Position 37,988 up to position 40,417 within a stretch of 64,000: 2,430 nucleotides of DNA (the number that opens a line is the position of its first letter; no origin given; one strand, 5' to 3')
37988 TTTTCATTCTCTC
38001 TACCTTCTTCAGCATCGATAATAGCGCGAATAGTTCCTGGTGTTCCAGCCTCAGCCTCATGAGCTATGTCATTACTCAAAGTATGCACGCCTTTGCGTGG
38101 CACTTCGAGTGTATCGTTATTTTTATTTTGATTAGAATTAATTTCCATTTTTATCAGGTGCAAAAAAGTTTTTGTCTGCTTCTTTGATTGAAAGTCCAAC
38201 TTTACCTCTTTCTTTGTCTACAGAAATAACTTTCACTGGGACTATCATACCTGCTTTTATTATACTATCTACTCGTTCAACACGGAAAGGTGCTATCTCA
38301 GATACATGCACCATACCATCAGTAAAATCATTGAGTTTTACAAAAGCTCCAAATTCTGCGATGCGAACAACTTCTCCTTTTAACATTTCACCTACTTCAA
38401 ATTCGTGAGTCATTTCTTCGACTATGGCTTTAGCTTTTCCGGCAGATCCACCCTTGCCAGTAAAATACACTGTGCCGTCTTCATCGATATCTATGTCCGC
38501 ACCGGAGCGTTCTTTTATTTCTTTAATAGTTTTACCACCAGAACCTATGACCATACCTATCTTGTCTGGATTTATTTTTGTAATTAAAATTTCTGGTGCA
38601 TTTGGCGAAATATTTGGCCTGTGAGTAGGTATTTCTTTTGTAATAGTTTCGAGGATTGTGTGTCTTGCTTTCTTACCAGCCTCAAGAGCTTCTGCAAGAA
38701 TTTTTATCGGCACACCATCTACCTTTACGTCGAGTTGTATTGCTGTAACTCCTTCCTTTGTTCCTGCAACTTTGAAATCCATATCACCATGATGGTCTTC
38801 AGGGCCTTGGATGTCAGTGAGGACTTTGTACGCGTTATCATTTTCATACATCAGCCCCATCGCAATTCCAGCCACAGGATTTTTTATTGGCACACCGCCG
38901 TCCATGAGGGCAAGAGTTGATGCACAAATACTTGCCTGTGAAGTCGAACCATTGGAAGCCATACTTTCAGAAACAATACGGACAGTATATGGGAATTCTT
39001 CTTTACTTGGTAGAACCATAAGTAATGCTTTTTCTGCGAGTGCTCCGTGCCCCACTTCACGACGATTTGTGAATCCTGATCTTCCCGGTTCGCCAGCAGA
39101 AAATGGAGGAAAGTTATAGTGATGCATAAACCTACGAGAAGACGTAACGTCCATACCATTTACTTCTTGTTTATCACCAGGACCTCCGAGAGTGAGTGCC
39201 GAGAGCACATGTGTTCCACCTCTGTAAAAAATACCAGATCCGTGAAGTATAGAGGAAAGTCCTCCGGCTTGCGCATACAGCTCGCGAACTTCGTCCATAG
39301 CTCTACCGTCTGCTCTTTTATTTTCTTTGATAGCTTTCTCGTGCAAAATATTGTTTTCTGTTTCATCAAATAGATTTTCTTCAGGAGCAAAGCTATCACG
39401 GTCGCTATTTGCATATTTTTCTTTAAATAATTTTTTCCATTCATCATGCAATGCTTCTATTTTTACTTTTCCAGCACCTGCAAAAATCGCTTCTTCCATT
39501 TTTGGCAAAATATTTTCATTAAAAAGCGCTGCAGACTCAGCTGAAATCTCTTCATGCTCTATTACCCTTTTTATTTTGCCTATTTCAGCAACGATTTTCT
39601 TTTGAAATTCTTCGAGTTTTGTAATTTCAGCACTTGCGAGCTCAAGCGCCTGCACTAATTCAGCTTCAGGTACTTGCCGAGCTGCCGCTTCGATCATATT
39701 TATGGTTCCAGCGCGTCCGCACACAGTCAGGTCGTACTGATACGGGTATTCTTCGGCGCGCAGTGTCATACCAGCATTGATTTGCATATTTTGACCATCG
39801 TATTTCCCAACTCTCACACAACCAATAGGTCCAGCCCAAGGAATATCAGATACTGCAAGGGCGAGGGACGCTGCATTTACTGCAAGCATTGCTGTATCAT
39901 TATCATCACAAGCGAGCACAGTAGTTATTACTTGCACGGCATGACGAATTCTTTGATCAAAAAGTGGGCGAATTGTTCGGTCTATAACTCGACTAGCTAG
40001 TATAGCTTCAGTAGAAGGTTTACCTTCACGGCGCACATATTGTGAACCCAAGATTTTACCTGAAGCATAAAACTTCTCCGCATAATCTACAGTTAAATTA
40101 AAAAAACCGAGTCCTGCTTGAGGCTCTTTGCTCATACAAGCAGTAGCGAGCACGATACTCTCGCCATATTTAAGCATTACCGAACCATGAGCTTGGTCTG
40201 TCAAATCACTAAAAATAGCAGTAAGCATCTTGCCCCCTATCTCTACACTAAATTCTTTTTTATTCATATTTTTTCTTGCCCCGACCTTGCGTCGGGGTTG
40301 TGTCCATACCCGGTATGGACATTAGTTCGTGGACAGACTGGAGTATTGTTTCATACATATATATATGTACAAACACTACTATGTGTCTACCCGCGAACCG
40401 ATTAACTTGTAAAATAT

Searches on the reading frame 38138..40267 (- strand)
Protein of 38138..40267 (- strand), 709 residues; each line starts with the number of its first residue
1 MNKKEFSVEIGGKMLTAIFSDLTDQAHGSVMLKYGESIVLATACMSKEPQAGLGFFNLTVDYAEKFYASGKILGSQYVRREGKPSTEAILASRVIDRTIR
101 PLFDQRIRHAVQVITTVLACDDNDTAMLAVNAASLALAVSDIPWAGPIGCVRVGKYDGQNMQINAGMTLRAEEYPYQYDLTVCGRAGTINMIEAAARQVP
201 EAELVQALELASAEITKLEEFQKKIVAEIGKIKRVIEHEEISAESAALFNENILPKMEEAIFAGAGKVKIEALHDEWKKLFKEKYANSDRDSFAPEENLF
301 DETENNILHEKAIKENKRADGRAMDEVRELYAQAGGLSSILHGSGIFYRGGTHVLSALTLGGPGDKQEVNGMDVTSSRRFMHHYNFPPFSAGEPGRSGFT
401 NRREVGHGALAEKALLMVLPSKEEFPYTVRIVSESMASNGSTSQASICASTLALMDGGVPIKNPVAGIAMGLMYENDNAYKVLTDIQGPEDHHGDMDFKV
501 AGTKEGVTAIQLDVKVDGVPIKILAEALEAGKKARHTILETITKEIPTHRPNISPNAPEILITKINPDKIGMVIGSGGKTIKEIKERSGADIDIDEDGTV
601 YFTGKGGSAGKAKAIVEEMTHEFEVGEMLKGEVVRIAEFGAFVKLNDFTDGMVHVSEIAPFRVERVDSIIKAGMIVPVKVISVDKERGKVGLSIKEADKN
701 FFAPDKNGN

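Call 45: search_protein_families(library=pfam, proteins=[window:38138-40267:-], max_evalue=0.00001)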
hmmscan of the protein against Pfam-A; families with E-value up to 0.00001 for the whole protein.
window:38138-40267:- (709 aa): 4 families
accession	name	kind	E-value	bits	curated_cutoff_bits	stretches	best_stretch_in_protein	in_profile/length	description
PF01138.27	RNase_PH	-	9.7e-46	155.8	25.5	2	21-143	10-130/130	3' exoribonuclease family, domain 1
PF00575.29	S1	-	1.2e-14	54.8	22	1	622-695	1-74/74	S1 RNA binding domain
PF00013.35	KH_1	-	3.3e-10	40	21.5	1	564-618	5-66/66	KH domain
PF03725.20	RNase_PH_C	-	6.2e-09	36.1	20.8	0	463-534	1-67/67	3' exoribonuclease family, domain 2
